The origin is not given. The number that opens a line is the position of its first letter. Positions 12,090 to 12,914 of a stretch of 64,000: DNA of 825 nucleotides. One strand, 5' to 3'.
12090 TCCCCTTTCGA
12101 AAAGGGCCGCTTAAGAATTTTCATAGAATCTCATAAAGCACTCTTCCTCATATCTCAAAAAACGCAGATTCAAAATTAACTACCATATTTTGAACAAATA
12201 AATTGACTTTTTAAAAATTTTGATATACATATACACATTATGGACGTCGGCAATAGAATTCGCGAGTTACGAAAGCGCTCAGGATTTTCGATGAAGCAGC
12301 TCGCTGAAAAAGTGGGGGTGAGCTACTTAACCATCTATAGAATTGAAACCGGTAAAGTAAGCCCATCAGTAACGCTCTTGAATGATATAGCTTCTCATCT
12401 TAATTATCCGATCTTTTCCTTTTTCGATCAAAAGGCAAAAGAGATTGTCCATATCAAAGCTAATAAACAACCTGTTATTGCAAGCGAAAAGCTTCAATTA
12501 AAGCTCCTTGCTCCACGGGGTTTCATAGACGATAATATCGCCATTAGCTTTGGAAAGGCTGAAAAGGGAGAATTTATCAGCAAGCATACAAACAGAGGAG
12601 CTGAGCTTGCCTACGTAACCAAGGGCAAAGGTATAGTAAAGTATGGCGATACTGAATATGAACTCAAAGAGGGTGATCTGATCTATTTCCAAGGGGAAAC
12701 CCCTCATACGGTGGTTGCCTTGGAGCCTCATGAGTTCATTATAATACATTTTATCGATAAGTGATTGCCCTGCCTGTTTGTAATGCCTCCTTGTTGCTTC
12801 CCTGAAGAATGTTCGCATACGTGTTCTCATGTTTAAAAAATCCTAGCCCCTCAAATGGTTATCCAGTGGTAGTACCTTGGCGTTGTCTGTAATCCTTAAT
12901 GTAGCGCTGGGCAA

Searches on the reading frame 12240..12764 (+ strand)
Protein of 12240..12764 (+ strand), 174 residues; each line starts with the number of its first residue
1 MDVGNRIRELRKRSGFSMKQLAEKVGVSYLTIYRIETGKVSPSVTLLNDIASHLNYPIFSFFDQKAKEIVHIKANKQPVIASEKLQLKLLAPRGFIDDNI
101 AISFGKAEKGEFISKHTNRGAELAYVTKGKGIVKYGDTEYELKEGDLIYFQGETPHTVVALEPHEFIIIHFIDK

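Call 6: search_protein_families(library=pfam, proteins=[window:12240-12764:+])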
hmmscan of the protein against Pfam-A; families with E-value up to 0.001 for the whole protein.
window:12240-12764:+ (174 aa): 6 families
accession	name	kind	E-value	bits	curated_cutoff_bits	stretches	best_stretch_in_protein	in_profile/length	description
PF01381.28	HTH_3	-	5.5e-14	52.4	23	1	7-58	1-52/55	Helix-turn-helix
PF07883.17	Cupin_2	-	1.5e-11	44.3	27.2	1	108-165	6-65/70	Cupin domain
PF13560.12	HTH_31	-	5.6e-11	43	27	1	3-55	2-55/64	Helix-turn-helix domain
PF02311.25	AraC_binding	-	6.6e-09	36.1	21.1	1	112-162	15-65/135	AraC-like ligand binding domain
PF12844.13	HTH_19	-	2.2e-07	31.1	30.2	1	4-58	1-55/64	Helix-turn-helix domain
PF13443.12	HTH_26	-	4.3e-06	27.3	22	1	6-55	1-51/63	Cro/C1-type HTH DNA-binding domain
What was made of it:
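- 12240..12764 (+): XRE-cupin regulator gene (174 aa, HTH_3 + Cupin_2). Probably translated from a leaderless or near-leaderless mRNA. Pfam domains in call 6.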

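Call 11: find_encoding_contigs(protein=window:12240-12764:+, flank=10000, max_places=10)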
Protein window:12240-12764:+ (174 aa): 9 contigs read that carry it; 8 places shown.
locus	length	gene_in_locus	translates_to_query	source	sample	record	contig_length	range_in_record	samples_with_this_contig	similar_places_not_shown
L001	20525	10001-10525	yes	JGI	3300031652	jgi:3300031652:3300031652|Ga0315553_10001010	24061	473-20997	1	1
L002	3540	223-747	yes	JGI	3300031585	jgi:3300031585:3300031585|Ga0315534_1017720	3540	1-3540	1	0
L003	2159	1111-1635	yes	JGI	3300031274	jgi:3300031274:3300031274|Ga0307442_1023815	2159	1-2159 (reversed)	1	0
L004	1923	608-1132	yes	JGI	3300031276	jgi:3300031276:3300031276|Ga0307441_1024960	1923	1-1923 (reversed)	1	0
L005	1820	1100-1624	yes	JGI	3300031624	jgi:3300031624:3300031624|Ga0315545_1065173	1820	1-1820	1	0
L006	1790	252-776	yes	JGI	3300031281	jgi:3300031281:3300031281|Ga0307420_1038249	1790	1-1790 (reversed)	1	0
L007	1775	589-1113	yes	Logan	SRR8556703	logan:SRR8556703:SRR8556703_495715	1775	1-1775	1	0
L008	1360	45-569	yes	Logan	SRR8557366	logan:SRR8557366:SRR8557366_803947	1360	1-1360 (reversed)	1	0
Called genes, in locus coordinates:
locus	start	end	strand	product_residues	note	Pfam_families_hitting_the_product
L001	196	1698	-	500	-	PF00501:AMP-binding, PF13193:AMP-binding_C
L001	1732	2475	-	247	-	PF02596:DUF169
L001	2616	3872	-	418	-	PF13458:Peripla_BP_6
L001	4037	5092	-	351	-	PF02653:BPD_transp_2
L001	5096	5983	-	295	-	PF02653:BPD_transp_2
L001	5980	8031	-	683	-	PF00501:AMP-binding, PF23562:AMP-binding_C_3 (weak)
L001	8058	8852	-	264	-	PF00005:ABC_tran, PF13304:AAA_21 (faint)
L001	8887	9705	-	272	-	PF13476:AAA_23 (weak), PF00005:ABC_tran, PF12399:BCA_ABC_TP_C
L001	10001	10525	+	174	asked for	PF12844:HTH_19 (weak), PF13443:HTH_26 (weak), PF13560:HTH_31, PF01381:HTH_3, PF02311:AraC_binding, PF07883:Cupin_2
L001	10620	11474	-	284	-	PF00809:Pterin_bind, PF03599:CdhD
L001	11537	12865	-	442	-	PF01208:URO-D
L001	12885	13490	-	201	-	PF02607:B12-binding_2, PF02310:B12-binding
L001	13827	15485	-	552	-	PF00501:AMP-binding, PF13193:AMP-binding_C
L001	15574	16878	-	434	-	PF06808:DctM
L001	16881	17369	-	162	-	PF04290:DctQ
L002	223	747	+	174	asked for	PF12844:HTH_19 (weak), PF13443:HTH_26 (weak), PF13560:HTH_31, PF01381:HTH_3, PF02311:AraC_binding, PF07883:Cupin_2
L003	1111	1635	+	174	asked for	PF12844:HTH_19 (weak), PF13443:HTH_26 (weak), PF13560:HTH_31, PF01381:HTH_3, PF02311:AraC_binding, PF07883:Cupin_2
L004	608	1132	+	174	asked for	PF12844:HTH_19 (weak), PF13443:HTH_26 (weak), PF13560:HTH_31, PF01381:HTH_3, PF02311:AraC_binding, PF07883:Cupin_2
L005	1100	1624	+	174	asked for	PF12844:HTH_19 (weak), PF13443:HTH_26 (weak), PF13560:HTH_31, PF01381:HTH_3, PF02311:AraC_binding, PF07883:Cupin_2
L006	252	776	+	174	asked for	PF12844:HTH_19 (weak), PF13443:HTH_26 (weak), PF13560:HTH_31, PF01381:HTH_3, PF02311:AraC_binding, PF07883:Cupin_2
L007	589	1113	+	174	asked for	PF12844:HTH_19 (weak), PF13443:HTH_26 (weak), PF13560:HTH_31, PF01381:HTH_3, PF02311:AraC_binding, PF07883:Cupin_2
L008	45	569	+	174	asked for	PF12844:HTH_19 (weak), PF13443:HTH_26 (weak), PF13560:HTH_31, PF01381:HTH_3, PF02311:AraC_binding, PF07883:Cupin_2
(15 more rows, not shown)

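Call 13: find_homologous_proteins(query=window:12240-12764:+, max_evalue=1e-10)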
Query window:12240-12764:+ (174 aa): 61 proteins with E <= 1e-10 among 113 candidates.
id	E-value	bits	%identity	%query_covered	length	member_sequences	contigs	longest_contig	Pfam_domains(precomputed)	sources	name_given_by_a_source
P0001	1.2e-108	378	100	100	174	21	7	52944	PF12844.14,PF07883.18,PF01381.29,PF02311.26,PF13560.13,PF13443.13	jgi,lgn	jgi:transcriptional regulator with XRE-family HTH domain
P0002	1.7e-97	342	93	100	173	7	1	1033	PF12844.14,PF07883.18,PF01381.29,PF02311.26,PF13560.13,PF13443.13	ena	-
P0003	2.3e-95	335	89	100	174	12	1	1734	PF12844.14,PF07883.18,PF01381.29,PF02311.26,PF13560.13,PF13443.13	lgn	-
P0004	2.6e-94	332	89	100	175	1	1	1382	PF12844.14,PF07883.18,PF01381.29,PF02311.26,PF13560.13,PF13443.13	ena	-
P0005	9.1e-89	314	83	100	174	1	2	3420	PF07883.18,PF01381.29,PF02311.26,PF13560.13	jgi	jgi:transcriptional regulator with XRE-family HTH domain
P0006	4.8e-88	311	93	90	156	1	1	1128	PF07883.18,PF01381.29,PF02311.26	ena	-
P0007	4.4e-87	308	82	100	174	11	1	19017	PF07883.18,PF01381.29,PF02311.26,PF13560.13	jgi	jgi:transcriptional regulator with XRE-family HTH domain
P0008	3.4e-85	302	78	100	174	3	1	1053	PF07883.18,PF05899.19,PF01381.29,PF02311.26,PF13560.13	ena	-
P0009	8.0e-85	301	76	100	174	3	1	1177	PF07883.18,PF05899.19,PF01381.29,PF02311.26,PF13560.13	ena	-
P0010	1.4e-84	300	88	90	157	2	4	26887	PF07883.18,PF01381.29,PF02311.26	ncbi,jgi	-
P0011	6.2e-84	298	77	100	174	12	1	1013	PF12844.14,PF07883.18,PF01381.29,PF02311.26,PF13560.13,PF13443.13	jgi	jgi:transcriptional regulator with XRE-family HTH domain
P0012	1.2e-83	297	79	100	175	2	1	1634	PF07883.18,PF01381.29,PF02311.26,PF13560.13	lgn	-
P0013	4.0e-82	292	76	100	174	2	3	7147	PF12844.14,PF07883.18,PF05899.19,PF01381.29,PF02311.26,PF13560.13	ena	-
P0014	1.6e-81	290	85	90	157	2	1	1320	PF07883.18,PF01381.29,PF02311.26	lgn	-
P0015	2.9e-80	286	82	90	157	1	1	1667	PF07883.18,PF01381.29,PF02311.26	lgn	-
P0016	1.4e-76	274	78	90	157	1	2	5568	PF07883.18,PF05899.19,PF01381.29,PF02311.26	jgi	jgi:quercetin dioxygenase-like cupin family protein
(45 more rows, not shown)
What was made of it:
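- On Leaderless mRNA: Several database gene calls start at an internal Met, giving 157-aa versions (call 13).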

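Call 15: find_related_loci(query=A1, collection=genome_contigs, flank=6000)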
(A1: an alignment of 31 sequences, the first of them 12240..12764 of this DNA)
Query A1 (174 aa) in genome_contigs; peptide patterns used: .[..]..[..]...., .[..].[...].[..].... (x = any residue, [..] = any of these).
121 stretches matched a pattern; 40 encode a relative of the query (tblastn E <= 1e-3); 40 distinct loci.
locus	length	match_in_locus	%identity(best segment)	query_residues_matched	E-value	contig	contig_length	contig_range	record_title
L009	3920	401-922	91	1-174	2e-109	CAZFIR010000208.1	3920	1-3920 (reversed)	MAG TPA_asm: uncultured Thermodesulfobacteriota bacterium isolate SRP185410_co1_332 genome assembly, contig: k141_112164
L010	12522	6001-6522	87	1-174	2e-101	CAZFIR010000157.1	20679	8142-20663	MAG TPA_asm: uncultured Thermodesulfobacteriota bacterium isolate SRP185410_co1_332 genome assembly, contig: k141_134617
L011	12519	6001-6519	58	1-174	1e-64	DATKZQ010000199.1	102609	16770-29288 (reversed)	MAG TPA_asm: Desulfatiglandales bacterium isolate SMAG_U14249 k141_4266808, whole genome shotgun sequence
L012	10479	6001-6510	59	1-171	2e-64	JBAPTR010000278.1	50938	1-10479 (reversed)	MAG: Desulfatiglandaceae bacterium isolate MFD01219_ilm_asm_bin15 k127_273437, whole genome shotgun sequence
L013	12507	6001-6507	60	3-172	1e-63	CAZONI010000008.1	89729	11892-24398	MAG TPA_asm: uncultured Desulfobacteraceae bacterium isolate binchicken_co150_469 genome assembly, contig: NODE_398_leng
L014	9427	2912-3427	56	3-174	1e-63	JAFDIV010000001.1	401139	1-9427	MAG: Deltaproteobacteria bacterium isolate Meg22_1618_Bin_54 Meg22_1618_Bin_54_scaffold_0, whole genome shotgun sequence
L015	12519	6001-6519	56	1-174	9e-63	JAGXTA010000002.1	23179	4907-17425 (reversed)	MAG: Deltaproteobacteria bacterium isolate CROMO_BS_46_3 c_000000000115, whole genome shotgun sequence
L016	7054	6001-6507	55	3-171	1e-60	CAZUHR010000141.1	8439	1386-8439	MAG TPA_asm: uncultured Desulfobacteraceae bacterium isolate binchicken_co129_132 genome assembly, contig: NODE_27626_le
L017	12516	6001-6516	53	2-173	1e-59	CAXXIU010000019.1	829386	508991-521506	MAG: Desulfomonilaceae bacterium isolate 24c7a18b-b8c2-4fbd-b8d1-4b4dc3bc9637 genome assembly, contig: contig_19, whole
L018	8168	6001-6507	56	3-171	4e-58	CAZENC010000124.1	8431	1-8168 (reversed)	MAG TPA_asm: uncultured Desulfobacteraceae bacterium isolate binchicken_co129_8 genome assembly, contig: NODE_27658_leng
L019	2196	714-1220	53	3-171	8e-59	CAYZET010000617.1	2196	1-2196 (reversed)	MAG TPA_asm: uncultured Syntrophaceae bacterium isolate binchicken_co107_432 genome assembly, contig: NODE_109880_length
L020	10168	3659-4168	53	1-171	3e-57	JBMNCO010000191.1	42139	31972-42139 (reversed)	MAG: Desulfatiglandales bacterium isolate Bins.026 NODE_1887, whole genome shotgun sequence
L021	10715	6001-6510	52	1-171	1e-56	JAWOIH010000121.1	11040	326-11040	MAG: Candidatus Desulfacyla sp. isolate CWP5-2.bin.153 k191_410430, whole genome shotgun sequence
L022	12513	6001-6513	53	3-173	3e-56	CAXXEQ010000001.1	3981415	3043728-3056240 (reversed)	MAG: Desulfomonilaceae bacterium isolate 8deb2ff7-9cb5-4438-9dd6-cb8d27c5cb84 genome assembly, contig: contig_1, whole g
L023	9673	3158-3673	52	3-174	1e-55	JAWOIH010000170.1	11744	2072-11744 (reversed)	MAG: Candidatus Desulfacyla sp. isolate CWP5-2.bin.153 k191_3004912, whole genome shotgun sequence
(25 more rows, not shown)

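Call 16: find_related_loci(query=A1, collection=metagenome_contigs, flank=6000)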
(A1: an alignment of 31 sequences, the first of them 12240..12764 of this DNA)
Query A1 (174 aa) in metagenome_contigs; peptide patterns used: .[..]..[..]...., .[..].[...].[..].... (x = any residue, [..] = any of these).
261 stretches matched a pattern; 109 encode a relative of the query (tblastn E <= 1e-3); the best 80 are kept; 80 distinct loci.
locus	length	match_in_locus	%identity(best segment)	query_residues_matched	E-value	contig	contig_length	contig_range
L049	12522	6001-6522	91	1-174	3e-108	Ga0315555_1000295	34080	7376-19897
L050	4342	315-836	91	1-174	8e-109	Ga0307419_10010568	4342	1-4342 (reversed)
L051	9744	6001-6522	87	1-174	3e-101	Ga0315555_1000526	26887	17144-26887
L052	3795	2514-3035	67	1-174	2e-75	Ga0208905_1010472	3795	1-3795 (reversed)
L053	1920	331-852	67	1-174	4e-77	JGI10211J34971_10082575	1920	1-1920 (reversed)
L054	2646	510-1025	63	1-172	5e-72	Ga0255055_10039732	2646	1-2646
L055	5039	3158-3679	59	1-174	5e-67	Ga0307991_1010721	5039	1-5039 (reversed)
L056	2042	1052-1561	60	1-171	3e-68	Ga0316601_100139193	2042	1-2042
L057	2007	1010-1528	59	1-174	1e-67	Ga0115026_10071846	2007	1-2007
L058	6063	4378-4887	59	1-171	7e-66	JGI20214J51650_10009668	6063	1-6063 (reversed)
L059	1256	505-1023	59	1-174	2e-69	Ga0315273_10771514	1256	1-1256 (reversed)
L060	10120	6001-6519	58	1-174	1e-65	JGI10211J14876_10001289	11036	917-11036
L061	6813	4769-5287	58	1-174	3e-65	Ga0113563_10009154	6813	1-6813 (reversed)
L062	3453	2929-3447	57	1-174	2e-65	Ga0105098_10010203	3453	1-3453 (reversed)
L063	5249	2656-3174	57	1-174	6e-65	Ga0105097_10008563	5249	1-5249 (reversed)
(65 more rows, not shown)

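Call 26: find_encoding_contigs(protein=P0007, flank=8000, max_places=3)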
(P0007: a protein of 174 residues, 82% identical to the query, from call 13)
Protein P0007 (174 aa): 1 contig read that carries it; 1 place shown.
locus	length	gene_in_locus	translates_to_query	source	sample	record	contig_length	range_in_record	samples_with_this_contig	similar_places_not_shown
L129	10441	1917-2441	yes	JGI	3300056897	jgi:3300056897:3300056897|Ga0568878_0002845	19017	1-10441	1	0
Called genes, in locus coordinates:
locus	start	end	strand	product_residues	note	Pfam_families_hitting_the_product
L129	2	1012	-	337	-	?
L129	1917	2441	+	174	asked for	PF13560:HTH_31, PF01381:HTH_3, PF02311:AraC_binding (weak), PF07883:Cupin_2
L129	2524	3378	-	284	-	PF00809:Pterin_bind, PF03599:CdhD (weak)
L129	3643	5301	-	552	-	PF00501:AMP-binding, PF13193:AMP-binding_C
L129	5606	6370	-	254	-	PF00106:adh_short, PF08659:KR, PF13561:adh_short_C2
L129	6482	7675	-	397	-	PF00108:Thiolase_N, PF02803:Thiolase_C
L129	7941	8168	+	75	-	-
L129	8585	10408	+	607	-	PF00111:Fer2, PF17650:RACo_linker, PF17651:Raco_middle, PF14574:RACo_C_ter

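Call 27: find_encoding_contigs(protein=P0005, flank=8000, max_places=3)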
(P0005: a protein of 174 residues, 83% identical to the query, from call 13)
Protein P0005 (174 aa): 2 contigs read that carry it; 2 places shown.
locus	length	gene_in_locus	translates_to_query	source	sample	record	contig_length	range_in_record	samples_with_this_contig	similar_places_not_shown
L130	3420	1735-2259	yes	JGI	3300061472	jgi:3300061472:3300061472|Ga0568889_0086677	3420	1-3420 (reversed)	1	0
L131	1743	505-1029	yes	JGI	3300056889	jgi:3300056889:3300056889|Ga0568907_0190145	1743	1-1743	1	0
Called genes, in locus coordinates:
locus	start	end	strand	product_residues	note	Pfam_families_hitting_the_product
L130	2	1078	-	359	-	?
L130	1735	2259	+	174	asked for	PF13560:HTH_31, PF01381:HTH_3, PF02311:AraC_binding (weak), PF07883:Cupin_2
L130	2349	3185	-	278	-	PF00809:Pterin_bind, PF03599:CdhD (weak)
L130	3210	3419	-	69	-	?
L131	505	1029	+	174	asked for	PF13560:HTH_31, PF01381:HTH_3, PF02311:AraC_binding (weak), PF07883:Cupin_2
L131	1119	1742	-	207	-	?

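Call 28: find_encoding_contigs(protein=P0013, flank=8000, max_places=3)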
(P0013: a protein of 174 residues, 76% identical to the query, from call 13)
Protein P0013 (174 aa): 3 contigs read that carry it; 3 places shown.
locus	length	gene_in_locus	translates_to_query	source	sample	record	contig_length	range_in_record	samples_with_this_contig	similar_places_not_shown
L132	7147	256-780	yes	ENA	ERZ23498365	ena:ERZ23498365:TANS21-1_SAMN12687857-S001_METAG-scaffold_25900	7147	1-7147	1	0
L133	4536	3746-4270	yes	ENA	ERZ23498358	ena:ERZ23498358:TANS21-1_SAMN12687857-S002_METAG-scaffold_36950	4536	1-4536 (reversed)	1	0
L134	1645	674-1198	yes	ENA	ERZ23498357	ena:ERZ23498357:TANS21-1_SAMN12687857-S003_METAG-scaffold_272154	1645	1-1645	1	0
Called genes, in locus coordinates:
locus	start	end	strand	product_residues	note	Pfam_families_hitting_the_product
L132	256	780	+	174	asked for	PF12844:HTH_19 (weak), PF13560:HTH_31, PF01381:HTH_3, PF05899:Cupin_3 (weak), PF02311:AraC_binding, PF07883:Cupin_2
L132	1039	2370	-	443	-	-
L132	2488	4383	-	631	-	PF27226:AF_1845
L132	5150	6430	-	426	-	-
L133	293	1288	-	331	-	PF00581:Rhodanese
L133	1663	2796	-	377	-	PF00196:GerE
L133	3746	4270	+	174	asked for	PF12844:HTH_19 (weak), PF13560:HTH_31, PF01381:HTH_3, PF05899:Cupin_3 (weak), PF02311:AraC_binding, PF07883:Cupin_2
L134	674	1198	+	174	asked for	PF12844:HTH_19 (weak), PF13560:HTH_31, PF01381:HTH_3, PF05899:Cupin_3 (weak), PF02311:AraC_binding, PF07883:Cupin_2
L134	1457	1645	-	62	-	?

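Call 29: find_encoding_contigs(protein=P0016, flank=8000, max_places=3)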
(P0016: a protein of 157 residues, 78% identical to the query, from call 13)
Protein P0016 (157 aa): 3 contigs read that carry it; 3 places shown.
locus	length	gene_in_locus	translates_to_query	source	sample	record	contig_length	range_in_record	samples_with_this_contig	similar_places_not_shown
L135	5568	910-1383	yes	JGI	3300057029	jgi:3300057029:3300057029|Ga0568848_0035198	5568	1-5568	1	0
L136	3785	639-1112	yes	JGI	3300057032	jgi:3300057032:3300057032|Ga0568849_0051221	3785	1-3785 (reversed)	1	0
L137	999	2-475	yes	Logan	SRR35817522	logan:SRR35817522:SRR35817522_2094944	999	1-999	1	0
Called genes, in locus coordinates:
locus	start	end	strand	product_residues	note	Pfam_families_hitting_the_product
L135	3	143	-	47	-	?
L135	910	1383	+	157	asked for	PF01381:HTH_3, PF02311:AraC_binding (weak), PF05899:Cupin_3 (weak), PF07883:Cupin_2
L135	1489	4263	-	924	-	PF14371:DUF4412 (faint), PF00092:VWA, PF13519:VWA_2, PF27226:AF_1845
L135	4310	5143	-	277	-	-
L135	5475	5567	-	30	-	?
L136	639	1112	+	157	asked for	PF01381:HTH_3, PF02311:AraC_binding (weak), PF05899:Cupin_3 (weak), PF07883:Cupin_2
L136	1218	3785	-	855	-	PF14371:DUF4412 (faint), PF00092:VWA, PF13519:VWA_2, PF27226:AF_1845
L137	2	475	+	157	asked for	PF01381:HTH_3, PF02311:AraC_binding (weak), PF05899:Cupin_3 (weak), PF07883:Cupin_2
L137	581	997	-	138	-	?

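Call 50: search_solved_structures(query=window:12240-12764:+, max_evalue=0.001, show_alignments=1)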
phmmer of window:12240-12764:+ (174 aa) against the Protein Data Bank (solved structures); distinct sequences matched with E-value up to 0.001: 25.
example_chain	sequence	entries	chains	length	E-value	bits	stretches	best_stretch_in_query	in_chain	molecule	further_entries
1y9q_A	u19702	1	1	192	3.4e-07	33.6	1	3-161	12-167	transcriptional regulator, HTH_3 family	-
5tn0_A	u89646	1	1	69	1.3e-06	31.7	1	3-66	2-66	HTH-type transcriptional regulator SinR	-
3qq6_A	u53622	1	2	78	1.8e-06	31.3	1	3-66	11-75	HTH-type transcriptional regulator sinR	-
1b0n_A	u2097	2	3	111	3.7e-06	30.2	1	3-66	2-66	PROTEIN (SINR PROTEIN) | HTH-TYPE TRANSCRIPTIONAL REGULATOR SINR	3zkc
8tac_A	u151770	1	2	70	6.8e-06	29.4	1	3-52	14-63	DBP48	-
9sf2_A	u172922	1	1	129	1.1e-05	28.6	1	3-65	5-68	Transcriptional regulator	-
6a54_A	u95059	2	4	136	3e-05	27.3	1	98-158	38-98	Novel protein with potential Cupin domain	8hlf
2qfc_A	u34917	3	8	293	3.3e-05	27.1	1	3-66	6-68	PlcR protein | Transcriptional activator PlcR protein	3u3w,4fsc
9ug7_A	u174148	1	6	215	5e-05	26.6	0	109-167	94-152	Cupin type-2 domain-containing protein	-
5u93_A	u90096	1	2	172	8e-05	25.9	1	86-161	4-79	HTH-type transcriptional activator RhaR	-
5u9e_A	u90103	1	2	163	8.9e-05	25.7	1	86-161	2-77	HTH-type transcriptional activator RhaR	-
7zvy_G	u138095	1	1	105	0.00013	25.2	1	110-166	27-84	Cupin_2 domain-containing protein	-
7zvy_E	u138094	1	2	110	0.00014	25.1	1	110-166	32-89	Cupin_2 domain-containing protein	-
7zvy_B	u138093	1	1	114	0.00015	25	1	110-166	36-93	Cupin_2 domain-containing protein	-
7zvy_A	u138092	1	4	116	0.00015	25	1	110-166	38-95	Cupin_2 domain-containing protein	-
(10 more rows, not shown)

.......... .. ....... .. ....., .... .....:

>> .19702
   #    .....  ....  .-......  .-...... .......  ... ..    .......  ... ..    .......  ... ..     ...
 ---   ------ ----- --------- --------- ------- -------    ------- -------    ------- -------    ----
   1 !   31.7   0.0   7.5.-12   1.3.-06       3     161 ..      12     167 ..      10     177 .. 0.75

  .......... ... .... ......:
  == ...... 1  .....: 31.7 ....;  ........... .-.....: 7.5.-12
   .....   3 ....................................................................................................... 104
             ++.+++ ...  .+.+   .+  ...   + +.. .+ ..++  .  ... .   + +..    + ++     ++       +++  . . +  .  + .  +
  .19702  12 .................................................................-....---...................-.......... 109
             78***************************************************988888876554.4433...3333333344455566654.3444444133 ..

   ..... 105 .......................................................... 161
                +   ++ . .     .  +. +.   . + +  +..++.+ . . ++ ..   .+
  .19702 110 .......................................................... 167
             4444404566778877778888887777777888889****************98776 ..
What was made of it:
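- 12240..12764 (+): The closest solved structure is 1Y9Q (call 50).
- On XRE-cupin transcription factors: Both domains align to 1Y9Q (call 50).
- Closest known: Vibrio cholerae HTH_3-family regulator, PDB 1Y9Q. Same: It is the best solved-structure match and covers both domains: query residues 3-161, E = 3.4e-7 (call 50).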

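Call 53: search_protein_families(library=pfam, proteins=[L129:2-1012:-, L130:2-1078:-, L051:3939-5246:-, L133:1663-2796:-, L049:6686-7597:+, L049:7618-8430:+, L049:8512-8934:+, L132:1039-2370:-])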
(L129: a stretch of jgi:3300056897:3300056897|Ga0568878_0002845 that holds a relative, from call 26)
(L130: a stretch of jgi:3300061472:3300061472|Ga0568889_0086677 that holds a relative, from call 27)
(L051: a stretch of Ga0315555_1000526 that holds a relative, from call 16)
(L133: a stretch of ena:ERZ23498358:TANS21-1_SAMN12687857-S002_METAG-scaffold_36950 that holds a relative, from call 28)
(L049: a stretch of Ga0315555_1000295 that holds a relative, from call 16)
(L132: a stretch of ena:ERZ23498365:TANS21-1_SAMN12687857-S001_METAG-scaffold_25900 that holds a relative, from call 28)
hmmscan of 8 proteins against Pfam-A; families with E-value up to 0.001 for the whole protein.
L129:2-1012:- (337 aa): 1 family
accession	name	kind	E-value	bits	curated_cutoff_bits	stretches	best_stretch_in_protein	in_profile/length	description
PF13458.12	Peripla_BP_6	-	1.5e-24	87.8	31.7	1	47-333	1-265/343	Periplasmic binding protein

L130:2-1078:- (359 aa): 3 families
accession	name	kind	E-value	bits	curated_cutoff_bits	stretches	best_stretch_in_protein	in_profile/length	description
PF13458.12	Peripla_BP_6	-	1.6e-48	166.6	31.7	1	32-358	1-319/343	Periplasmic binding protein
PF01094.35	ANF_receptor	-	1.1e-11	44.8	25.4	1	90-262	34-210/353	Receptor family ligand binding region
PF13433.12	Peripla_BP_5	-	7.8e-11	42.1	27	1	33-133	1-94/363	Periplasmic binding protein domain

L051:3939-5246:- (435 aa): 2 families
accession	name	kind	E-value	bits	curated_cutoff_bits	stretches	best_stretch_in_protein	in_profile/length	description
PF13458.12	Peripla_BP_6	-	2.3e-43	149.6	31.7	1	59-397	2-331/343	Periplasmic binding protein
PF13433.12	Peripla_BP_5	-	1.5e-10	41.1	27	1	321-421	252-351/363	Periplasmic binding protein domain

L133:1663-2796:- (377 aa): 2 families
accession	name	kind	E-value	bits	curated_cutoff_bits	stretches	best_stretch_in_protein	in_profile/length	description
PF00196.25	GerE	-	3e-16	59.2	23.5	1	314-365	3-54/57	Bacterial regulatory proteins, luxR family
PF08281.18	Sigma70_r4_2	-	0.00047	20.2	25.7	1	323-353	21-51/54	Sigma-70, region 4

L049:6686-7597:+ (303 aa): 2 families
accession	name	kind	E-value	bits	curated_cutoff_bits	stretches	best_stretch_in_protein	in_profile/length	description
PF12762.13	DDE_Tnp_IS1595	-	1e-41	142.9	27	1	130-270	1-153/153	ISXO2-like transposase domain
PF12760.12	Zn_ribbon_IS1595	-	3.4e-16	59.4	25.4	1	13-62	2-46/46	Transposase zinc-ribbon domain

L049:7618-8430:+ (270 aa): 0 families

L049:8512-8934:+ (140 aa): 0 families

L132:1039-2370:- (443 aa): 0 families
